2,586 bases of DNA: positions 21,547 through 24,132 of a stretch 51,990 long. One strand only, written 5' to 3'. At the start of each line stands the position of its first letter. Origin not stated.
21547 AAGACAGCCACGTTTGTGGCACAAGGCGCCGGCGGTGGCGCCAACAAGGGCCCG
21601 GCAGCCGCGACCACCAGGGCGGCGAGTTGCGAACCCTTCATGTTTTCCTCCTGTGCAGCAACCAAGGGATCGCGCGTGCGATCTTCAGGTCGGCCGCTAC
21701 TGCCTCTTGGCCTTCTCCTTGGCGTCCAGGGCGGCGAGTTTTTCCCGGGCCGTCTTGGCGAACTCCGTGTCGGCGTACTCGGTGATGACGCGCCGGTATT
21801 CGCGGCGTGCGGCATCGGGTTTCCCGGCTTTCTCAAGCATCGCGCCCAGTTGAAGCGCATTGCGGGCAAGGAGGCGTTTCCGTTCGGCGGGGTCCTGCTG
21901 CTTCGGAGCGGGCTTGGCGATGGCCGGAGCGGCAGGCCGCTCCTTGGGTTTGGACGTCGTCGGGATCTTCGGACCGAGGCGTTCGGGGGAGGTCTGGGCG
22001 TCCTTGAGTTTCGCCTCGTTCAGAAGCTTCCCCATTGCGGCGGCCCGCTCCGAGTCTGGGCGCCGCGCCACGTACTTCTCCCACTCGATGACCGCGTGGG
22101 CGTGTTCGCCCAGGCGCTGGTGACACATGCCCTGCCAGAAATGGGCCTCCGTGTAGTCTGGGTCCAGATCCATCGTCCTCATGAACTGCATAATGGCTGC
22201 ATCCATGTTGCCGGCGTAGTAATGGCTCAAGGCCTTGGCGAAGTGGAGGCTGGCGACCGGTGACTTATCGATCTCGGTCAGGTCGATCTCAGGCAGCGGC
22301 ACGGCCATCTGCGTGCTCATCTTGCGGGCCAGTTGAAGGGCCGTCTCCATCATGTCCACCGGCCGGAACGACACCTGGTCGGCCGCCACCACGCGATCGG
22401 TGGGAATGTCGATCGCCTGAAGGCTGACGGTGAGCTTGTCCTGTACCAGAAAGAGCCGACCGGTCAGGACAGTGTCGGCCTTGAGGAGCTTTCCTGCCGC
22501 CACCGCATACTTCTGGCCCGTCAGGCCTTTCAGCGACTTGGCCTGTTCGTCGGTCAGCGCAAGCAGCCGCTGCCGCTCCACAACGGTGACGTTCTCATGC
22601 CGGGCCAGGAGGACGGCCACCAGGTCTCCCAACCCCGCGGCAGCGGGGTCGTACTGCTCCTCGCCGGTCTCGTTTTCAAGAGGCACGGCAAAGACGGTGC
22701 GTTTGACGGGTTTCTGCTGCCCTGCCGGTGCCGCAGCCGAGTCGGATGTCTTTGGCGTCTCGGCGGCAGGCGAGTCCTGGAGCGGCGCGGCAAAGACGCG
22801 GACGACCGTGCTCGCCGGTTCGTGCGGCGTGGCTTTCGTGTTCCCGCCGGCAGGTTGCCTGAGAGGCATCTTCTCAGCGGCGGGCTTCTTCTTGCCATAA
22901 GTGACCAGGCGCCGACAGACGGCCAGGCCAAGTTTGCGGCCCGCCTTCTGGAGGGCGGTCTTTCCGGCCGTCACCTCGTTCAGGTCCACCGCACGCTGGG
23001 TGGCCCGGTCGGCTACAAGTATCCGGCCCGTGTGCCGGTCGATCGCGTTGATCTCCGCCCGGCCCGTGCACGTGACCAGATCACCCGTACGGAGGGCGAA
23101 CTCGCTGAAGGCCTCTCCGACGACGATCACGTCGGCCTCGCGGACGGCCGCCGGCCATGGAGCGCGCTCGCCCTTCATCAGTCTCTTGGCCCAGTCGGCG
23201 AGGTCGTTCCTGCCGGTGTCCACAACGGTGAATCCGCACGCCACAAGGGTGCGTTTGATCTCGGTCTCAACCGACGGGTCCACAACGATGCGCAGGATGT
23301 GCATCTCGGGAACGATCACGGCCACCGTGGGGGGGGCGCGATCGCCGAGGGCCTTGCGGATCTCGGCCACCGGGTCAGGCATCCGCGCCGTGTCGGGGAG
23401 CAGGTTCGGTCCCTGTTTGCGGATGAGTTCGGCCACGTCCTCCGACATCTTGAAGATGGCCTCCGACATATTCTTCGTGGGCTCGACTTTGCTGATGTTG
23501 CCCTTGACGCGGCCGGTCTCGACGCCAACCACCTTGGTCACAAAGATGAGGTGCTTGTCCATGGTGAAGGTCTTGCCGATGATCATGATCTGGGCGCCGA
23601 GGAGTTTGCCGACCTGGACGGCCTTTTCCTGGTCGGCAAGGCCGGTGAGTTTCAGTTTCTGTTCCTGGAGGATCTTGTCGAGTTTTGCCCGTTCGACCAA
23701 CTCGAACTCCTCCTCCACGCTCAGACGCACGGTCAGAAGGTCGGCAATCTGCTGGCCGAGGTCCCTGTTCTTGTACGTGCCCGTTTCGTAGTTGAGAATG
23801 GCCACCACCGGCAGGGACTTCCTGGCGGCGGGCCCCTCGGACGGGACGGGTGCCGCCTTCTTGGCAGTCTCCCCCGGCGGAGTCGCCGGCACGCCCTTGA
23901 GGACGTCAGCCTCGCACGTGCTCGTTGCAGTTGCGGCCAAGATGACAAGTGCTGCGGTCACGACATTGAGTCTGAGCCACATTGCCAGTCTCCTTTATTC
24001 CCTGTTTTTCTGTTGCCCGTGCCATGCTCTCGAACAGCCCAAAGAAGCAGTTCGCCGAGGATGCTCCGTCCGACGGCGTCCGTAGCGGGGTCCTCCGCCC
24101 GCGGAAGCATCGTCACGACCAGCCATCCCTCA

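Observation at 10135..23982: Four adjacent proteins share a CsgG/LpoB/TolB-N-like module; three form a tandem giant-paralog family with a TolB-like module-plus-propeller logic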

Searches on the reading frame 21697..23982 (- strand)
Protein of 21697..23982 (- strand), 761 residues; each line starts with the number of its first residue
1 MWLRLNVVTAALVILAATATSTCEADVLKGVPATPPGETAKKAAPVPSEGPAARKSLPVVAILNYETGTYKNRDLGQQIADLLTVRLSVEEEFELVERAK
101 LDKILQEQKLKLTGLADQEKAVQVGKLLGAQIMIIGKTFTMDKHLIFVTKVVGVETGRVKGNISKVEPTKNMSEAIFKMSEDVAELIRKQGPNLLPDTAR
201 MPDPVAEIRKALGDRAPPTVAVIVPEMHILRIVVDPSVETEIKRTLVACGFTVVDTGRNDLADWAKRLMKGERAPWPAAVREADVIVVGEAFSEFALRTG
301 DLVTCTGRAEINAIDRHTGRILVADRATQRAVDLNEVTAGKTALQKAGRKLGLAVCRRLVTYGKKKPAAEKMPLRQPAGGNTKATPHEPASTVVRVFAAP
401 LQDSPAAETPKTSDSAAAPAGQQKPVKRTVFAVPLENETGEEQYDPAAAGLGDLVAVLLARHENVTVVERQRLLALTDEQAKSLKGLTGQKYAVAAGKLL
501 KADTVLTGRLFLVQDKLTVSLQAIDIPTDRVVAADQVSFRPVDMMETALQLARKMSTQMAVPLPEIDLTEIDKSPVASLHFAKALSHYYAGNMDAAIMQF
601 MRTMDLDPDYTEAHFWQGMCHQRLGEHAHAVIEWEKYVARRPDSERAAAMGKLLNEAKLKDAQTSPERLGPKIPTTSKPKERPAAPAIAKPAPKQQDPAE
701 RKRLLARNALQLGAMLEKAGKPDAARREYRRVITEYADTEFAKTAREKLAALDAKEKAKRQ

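Call 3: search_protein_families(library=pfam, proteins=[window:21697-23982:-], max_evalue=0.1)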
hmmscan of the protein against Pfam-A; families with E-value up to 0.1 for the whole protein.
window:21697-23982:- (761 aa): 14 families
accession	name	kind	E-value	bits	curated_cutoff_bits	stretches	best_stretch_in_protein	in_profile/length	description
PF03783.19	CsgG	-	4e-18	65.9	20.8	2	67-137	21-97/210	Curli production assembly/transport component CsgG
PF07719.23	TPR_2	-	1.3e-08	34.8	27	1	612-643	2-33/34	Tetratricopeptide repeat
PF13174.12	TPR_6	-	2.8e-08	34.3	26.3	1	710-738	4-32/33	Tetratricopeptide repeat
PF13432.12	TPR_16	-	5.1e-08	33.7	32.7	1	581-643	1-63/65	Tetratricopeptide repeat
PF13036.11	LpoB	-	4.6e-07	30.3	22.3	1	77-139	48-111/147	Peptidoglycan-synthase activator LpoB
PF13428.12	TPR_14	-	1.8e-05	25.4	23.5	0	709-740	4-35/44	Tetratricopeptide repeat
PF00515.34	TPR_1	-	5.7e-05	23.2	27.8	0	578-610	2-34/34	Tetratricopeptide repeat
PF13181.12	TPR_8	-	0.00038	20.8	25.7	0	578-610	2-34/34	Tetratricopeptide repeat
PF17680.6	FlgO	-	0.0013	19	22.6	0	500-539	86-125/130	FlgO protein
PF14559.12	TPR_19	-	0.0026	18.5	25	0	590-651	4-66/68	Tetratricopeptide repeat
PF22262.2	DUF6950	-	0.0073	16.8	27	0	442-480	81-119/134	Domain of unknown function (DUF6950)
PF13371.12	TPR_9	-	0.0077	16.7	35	1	592-655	10-73/73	Tetratricopeptide repeat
PF13431.12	TPR_17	-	0.048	14.4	24.4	0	600-627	2-29/34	Tetratricopeptide repeat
PF24575.1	TPR_Slam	-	0.068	14.1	35.2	0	579-613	49-83/104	Surface lipoprotein assembly modifier, N-terminal TPR repeats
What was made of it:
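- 21697..23982 (-): Protein D, 761 aa: signal peptide, CsgG-like module 1, conserved module 2, CsgG-like module 3, then TPRs. Pfam CsgG 4e-18 and LpoB 4.6e-7, plus TPRs (call 3).
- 21733..22260 (-): D TPR region (residues about 575-750). Pfam TPR_2, TPR_6 and TPR_16 all exceed their cut-offs (call 3).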

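Call 8: search_solved_structures(query=window:21697-23982:-, max_evalue=1, show_alignments=2)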
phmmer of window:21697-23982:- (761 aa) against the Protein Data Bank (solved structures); distinct sequences matched with E-value up to 1: 47.
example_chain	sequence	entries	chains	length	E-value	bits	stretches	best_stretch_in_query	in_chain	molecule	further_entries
9qhb_A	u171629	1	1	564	2.3e-11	46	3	585-647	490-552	Engineered tetratricopeptide repeat protein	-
8bu0_A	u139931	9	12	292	1.6e-09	39.9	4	585-655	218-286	Consensus tetratricopeptide repeat protein | Crystal structure of an 8-repeat consensus TPR superhelix with Zinc. | Monomer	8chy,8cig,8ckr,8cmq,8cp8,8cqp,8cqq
9qhc_A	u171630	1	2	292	4.8e-07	31.7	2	585-646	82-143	Engineered tetratricopeptide repeat protein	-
1na0_A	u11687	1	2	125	2.6e-05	26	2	586-647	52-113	designed protein CTPR3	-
2fo7_A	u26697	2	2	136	7.3e-05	24.5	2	586-646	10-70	SYNTHETIC CONSENSUS TPR PROTEIN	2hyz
8ch0_A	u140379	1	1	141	8.1e-05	24.4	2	586-646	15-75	Consensus tetratricopeptide repeat protein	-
2vyi_A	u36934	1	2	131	0.00014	23.6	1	571-662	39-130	SGTA PROTEIN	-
6vfh_A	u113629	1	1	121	0.00059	21.5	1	584-656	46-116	T33_dn10A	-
8ump_A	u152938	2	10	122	0.00074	21.2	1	587-658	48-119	T33-ml35-redesigned-TPR-domain-fold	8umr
3vtx_A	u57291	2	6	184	0.00076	21.1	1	545-654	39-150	MamA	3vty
6vfj_B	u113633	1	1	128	0.0013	20.4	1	585-660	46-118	I53_dn5B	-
3kd7_A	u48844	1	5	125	0.0014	20.3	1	577-648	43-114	CTPR390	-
9gzg_A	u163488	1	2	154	0.0017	20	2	589-647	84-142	Engineered CTPR protein with glutamic acids for conductivity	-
1na3_A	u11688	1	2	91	0.0019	19.8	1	585-647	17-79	designed protein CTPR2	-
6v8e_A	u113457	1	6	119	0.0033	19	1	584-647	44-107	Designed protein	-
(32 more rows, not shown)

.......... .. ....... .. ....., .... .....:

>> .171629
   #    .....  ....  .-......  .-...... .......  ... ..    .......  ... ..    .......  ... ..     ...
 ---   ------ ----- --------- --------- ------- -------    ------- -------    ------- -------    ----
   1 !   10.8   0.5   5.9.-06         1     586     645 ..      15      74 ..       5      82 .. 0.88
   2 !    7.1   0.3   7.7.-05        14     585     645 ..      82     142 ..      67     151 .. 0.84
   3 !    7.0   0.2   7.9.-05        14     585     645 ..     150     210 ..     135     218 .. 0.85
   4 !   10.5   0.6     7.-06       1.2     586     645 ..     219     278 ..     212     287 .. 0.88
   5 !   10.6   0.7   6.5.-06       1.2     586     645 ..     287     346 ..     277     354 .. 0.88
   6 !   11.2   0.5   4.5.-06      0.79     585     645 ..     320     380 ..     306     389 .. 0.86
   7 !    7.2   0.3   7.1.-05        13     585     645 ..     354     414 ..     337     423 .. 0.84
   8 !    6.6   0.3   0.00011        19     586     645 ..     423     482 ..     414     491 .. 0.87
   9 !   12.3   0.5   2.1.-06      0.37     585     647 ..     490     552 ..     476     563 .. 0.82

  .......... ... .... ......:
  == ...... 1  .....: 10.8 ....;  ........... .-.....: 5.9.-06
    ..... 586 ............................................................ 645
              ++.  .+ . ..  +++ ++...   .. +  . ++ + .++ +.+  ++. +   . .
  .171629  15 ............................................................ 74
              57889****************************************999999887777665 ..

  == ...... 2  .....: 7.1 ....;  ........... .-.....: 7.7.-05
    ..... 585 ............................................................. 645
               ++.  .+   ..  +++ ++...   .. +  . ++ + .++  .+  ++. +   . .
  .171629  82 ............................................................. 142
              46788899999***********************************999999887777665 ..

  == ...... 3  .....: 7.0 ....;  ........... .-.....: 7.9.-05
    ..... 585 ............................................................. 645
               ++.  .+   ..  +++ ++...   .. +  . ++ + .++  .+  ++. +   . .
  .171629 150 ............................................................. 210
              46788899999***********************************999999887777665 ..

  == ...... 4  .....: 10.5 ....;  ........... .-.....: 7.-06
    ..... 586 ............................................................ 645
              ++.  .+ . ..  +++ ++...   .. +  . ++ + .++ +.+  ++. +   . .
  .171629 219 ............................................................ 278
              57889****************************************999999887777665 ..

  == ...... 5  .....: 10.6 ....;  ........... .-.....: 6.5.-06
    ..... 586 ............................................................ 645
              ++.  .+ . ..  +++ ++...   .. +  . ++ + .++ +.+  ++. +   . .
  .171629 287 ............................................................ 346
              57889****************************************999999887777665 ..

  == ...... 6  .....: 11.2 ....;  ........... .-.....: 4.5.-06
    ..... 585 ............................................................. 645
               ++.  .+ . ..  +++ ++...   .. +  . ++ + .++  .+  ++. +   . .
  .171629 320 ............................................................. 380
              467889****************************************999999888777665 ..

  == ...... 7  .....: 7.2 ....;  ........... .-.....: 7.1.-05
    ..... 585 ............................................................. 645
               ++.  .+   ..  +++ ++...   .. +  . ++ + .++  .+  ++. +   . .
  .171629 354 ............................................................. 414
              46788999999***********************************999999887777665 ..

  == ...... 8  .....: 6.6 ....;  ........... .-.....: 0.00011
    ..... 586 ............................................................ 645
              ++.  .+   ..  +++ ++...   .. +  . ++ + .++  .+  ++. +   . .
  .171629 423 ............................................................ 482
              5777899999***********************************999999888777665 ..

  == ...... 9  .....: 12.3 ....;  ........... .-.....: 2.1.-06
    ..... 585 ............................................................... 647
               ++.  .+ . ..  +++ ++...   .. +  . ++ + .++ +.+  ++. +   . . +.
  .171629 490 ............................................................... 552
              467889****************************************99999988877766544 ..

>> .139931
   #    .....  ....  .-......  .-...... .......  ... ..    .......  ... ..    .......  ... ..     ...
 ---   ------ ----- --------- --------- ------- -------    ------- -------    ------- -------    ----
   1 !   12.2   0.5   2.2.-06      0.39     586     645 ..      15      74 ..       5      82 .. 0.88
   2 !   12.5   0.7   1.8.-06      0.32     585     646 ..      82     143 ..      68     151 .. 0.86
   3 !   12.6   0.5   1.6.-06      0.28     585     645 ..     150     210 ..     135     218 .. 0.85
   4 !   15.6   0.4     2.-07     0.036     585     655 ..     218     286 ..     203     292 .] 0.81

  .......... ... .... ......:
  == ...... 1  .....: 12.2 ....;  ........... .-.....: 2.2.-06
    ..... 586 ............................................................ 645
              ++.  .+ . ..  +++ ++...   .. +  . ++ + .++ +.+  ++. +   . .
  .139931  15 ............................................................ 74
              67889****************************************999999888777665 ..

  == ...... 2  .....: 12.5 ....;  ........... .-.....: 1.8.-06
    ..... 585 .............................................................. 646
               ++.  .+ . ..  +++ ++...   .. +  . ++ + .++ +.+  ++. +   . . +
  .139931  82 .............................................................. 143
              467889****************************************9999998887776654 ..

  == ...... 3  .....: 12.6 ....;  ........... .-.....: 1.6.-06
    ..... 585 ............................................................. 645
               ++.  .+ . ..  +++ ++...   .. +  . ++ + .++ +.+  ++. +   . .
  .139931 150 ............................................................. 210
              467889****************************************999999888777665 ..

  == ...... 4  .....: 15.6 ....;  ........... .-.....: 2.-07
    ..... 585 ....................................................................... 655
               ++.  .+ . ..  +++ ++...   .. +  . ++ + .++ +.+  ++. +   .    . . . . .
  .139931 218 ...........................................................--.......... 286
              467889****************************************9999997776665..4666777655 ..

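Call 9: search_protein_families(library=ncbifam, proteins=[window:21697-23982:-], max_evalue=0.1)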
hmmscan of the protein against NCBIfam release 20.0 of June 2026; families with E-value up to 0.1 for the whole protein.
window:21697-23982:- (761 aa): 11 families
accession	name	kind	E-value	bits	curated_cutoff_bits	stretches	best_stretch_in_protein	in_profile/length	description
TIGR02795.1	tol_pal_ybgF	equivalog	1.6e-07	32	90.1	2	706-749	76-119/119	tol-pal system protein YbgF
TIGR02917.1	PEP_TPR_lipo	equivalog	1.3e-06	26.6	312.2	1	579-664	263-350/899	XrtA/PEP-CTERM system TPR-repeat protein PrsT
TIGR02722.1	lp_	equivalog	8.1e-06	26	110.55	1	77-139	88-151/189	penicillin-binding protein activator LpoB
NF047507.1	TPR_BatC_Lepto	exception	0.00015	21.3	175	1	579-658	60-143/214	TPR repeat-containing protein BatC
NF040959.1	MamA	equivalog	0.00021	20.8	200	1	558-636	122-198/204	magnetosome protein MamA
NF033762.1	social_mot_Tgl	equivalog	0.00032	20.1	225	1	576-647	30-102/252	social motility TPR repeat lipoprotein Tgl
NF008755.0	PRK11788.1-3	equivalog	0.00057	19.3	430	1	581-646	40-107/388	lipopolysaccharide assembly protein LapB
TIGR02521.1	type_IV_pilW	equivalog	0.00078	19.1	154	1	570-645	24-99/234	type IV pilus biogenesis/stability protein PilW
NF008068.0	PRK10803.1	equivalog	0.007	16.3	383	1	710-752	221-263/263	cell division protein CpoB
TIGR02552.1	LcrH_SycD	equivalog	0.011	15.5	104.8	1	581-648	56-123/136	SycD/LcrH family type III secretion system chaperone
NF053852.1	vesicle_Bd0635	exception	0.023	14.4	250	0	703-752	172-221/223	CpoB-like predatory vesicle lipoprotein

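Call 36: find_homologous_proteins(query=window:21697-23982:-, max_evalue=0.001)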
Query window:21697-23982:- (761 aa): 35 proteins with E <= 0.001 among 8000 candidates.
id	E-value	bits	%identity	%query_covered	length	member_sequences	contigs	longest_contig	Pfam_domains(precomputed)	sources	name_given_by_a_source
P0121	0.0e+0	1653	100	100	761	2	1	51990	PF13036.12,PF03783.21,PF13432.13,PF13428.13,PF07719.24,PF13174.13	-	-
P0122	0.0e+0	1352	82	100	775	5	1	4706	PF13036.12,PF03783.21,PF13432.13,PF13428.13,PF07719.24,PF13174.13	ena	-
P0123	7.3e-297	1005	70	89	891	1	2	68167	PF13036.12,PF03783.21,PF13432.13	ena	-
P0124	2.8e-281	953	64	94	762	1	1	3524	PF14559.13,PF13371.13,PF13036.12,PF03783.21,PF13428.13,PF07719.24,PF13174.13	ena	-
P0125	1.2e-279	948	65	91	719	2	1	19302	PF14559.13,PF13371.13,PF13036.12,PF03783.21,PF13428.13,PF07719.24,PF13174.13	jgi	jgi:curli biogenesis system outer membrane secretion channel CsgG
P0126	2.1e-275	934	63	92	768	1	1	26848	PF17680.7,PF13371.13,PF00515.35,PF03783.21,PF13432.13,PF13428.13,PF07719.24,PF13174.13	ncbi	-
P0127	2.7e-261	887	60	94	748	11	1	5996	PF00515.35,PF03783.21,PF13432.13,PF13181.13,PF07719.24,PF13174.13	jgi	jgi:curli biogenesis system outer membrane secretion channel CsgG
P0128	4.6e-241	820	56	92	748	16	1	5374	PF13414.13,PF13371.13,PF00515.35,PF03783.21,PF13432.13,PF13428.13,PF13181.13,PF07719.24,PF13174.13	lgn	-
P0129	2.2e-237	808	60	83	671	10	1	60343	PF17680.7,PF03783.21,PF13432.13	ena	-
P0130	4.0e-236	804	57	91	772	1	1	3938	PF13371.13,PF00515.35,PF03783.21,PF13432.13,PF13428.13,PF13181.13,PF07719.24,PF13174.13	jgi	-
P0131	2.4e-231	788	60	85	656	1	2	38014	PF03783.21,PF13432.13,PF07719.24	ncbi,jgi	-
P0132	3.9e-231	787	58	85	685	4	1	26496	PF13414.13,PF13371.13,PF00515.35,PF03783.21,PF13432.13,PF13181.13,PF07719.24,PF13174.13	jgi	jgi:TolB-like protein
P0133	5.0e-230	784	57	89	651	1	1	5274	PF13036.12,PF03783.21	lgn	-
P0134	4.9e-228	777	60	83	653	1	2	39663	PF13414.13,PF03783.21,PF07719.24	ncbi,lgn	-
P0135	3.5e-226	771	59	83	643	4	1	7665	PF03783.21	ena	-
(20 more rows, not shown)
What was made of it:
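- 21697..23982 (-): The D family has 32 members at 48-82% identity (call 36).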

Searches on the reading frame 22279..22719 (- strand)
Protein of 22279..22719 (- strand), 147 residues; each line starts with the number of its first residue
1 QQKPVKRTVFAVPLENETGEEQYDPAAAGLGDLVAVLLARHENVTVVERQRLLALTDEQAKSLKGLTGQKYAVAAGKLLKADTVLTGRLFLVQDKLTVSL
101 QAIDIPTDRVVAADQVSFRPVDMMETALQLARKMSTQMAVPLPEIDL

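Call 35: search_protein_families(library=pfam, proteins=[window:22279-22719:-], max_evalue=5)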
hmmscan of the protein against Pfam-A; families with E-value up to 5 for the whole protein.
seq(147 aa): 5 families
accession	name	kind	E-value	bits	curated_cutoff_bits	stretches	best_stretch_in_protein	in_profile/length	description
PF03783.19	CsgG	-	1.4e-06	28.2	20.8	1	7-89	10-98/210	Curli production assembly/transport component CsgG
PF17680.6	FlgO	-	0.0023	18.2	22.6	1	79-118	86-125/130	FlgO protein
PF23921.1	DUF7260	-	0.023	14.6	27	1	7-64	71-129/242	Domain of unknown function (DUF7260)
PF13036.11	LpoB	-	0.066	13.5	22.3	1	5-110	28-139/147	Peptidoglycan-synthase activator LpoB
PF22262.2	DUF6950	-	0.11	13.1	27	1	21-60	81-120/134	Domain of unknown function (DUF6950)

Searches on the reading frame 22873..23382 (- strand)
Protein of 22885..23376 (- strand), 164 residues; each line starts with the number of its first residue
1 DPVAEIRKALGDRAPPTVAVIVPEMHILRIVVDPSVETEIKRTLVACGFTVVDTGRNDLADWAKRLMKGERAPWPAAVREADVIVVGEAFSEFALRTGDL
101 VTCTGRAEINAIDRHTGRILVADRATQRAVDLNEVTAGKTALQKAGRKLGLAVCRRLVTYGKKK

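Call 35: search_protein_families(library=pfam, proteins=[window:22885-23376:-], max_evalue=5)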
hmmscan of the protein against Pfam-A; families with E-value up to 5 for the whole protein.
seq(164 aa): 1 family
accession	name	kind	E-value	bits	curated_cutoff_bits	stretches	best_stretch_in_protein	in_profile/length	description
PF07497.18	Rho_RNA_bind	-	0.066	13.5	27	1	80-108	24-52/73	Rho termination factor, RNA-binding domain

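Call 74: search_solved_structures(query=A7, max_evalue=10, show_alignments=2)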
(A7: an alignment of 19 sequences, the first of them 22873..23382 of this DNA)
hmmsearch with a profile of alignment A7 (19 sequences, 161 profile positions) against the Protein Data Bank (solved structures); distinct sequences matched with E-value up to 10: 3.
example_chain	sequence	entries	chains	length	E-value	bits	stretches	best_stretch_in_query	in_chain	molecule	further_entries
2pkp_A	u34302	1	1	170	0.55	12.9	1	61-102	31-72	Homoaconitase small subunit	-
5jla_A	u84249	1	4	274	0.69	12.6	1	103-153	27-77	Putative short-chain dehydrogenase/reductase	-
5lzw_ii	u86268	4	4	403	0.89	12.3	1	71-129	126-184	Pelota | Protein pelota homolog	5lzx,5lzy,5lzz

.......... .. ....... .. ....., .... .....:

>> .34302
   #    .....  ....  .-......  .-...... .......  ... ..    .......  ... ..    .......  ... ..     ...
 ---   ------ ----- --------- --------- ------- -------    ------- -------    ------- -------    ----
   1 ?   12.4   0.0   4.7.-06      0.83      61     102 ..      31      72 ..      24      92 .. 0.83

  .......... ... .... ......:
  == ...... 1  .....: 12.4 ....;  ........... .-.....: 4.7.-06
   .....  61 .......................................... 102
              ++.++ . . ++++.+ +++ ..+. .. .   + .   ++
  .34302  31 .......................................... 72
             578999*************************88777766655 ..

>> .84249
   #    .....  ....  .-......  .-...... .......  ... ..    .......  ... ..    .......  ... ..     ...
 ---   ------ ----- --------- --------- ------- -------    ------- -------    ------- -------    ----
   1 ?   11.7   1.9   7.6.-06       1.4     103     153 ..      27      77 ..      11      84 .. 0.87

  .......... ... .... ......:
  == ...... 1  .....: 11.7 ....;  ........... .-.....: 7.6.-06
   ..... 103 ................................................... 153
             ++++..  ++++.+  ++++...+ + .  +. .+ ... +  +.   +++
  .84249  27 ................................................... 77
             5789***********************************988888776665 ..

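Call 75: search_protein_families(library=pfam, alignment_id=A7, max_evalue=1)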
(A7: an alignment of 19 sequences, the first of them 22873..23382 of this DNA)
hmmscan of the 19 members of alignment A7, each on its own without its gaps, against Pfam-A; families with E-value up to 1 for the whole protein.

A. member 1, window:22873-23382:- (170 aa): 1 family
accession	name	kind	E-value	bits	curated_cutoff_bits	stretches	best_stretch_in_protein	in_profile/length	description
PF07497.18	Rho_RNA_bind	-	0.07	13.4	27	1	82-110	24-52/73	Rho termination factor, RNA-binding domain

B. families by the number of members that match (of 19 scanned): 7 families
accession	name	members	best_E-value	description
PF07497.18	Rho_RNA_bind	6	0.07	Rho termination factor, RNA-binding domain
PF00276.25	Ribosomal_L23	2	0.02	Ribosomal protein L23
PF06576.17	DUF1133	1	0.004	Protein of unknown function (DUF1133)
PF16994.11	Glyco_trans_4_5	1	0.011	Glycosyl-transferase family 4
PF07533.21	BRK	1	0.034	BRK domain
PF03695.18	UPF0149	1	0.12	Uncharacterised protein family (UPF0149)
PF00070.33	Pyr_redox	1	0.15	Pyridine nucleotide-disulphide oxidoreductase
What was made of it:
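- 22885..23376 (-): D module 2 (residues about 203-366), a conserved module without family assignment. Pfam and the PDB give no hit (calls 35, 74, 75).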

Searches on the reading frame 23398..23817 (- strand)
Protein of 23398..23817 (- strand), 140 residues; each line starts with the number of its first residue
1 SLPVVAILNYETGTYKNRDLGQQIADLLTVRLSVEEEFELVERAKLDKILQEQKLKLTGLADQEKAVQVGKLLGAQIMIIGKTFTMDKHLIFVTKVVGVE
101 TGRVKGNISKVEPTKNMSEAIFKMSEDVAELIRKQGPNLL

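Call 35: search_protein_families(library=pfam, proteins=[window:23398-23817:-], max_evalue=5)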
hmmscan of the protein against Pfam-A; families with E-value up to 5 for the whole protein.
seq(140 aa): 2 families
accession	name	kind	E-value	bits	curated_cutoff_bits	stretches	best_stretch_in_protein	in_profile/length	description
PF03783.19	CsgG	-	3.6e-13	49.7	20.8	1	14-83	30-98/210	Curli production assembly/transport component CsgG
PF13036.11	LpoB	-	0.00011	22.6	22.3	1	22-85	48-112/147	Peptidoglycan-synthase activator LpoB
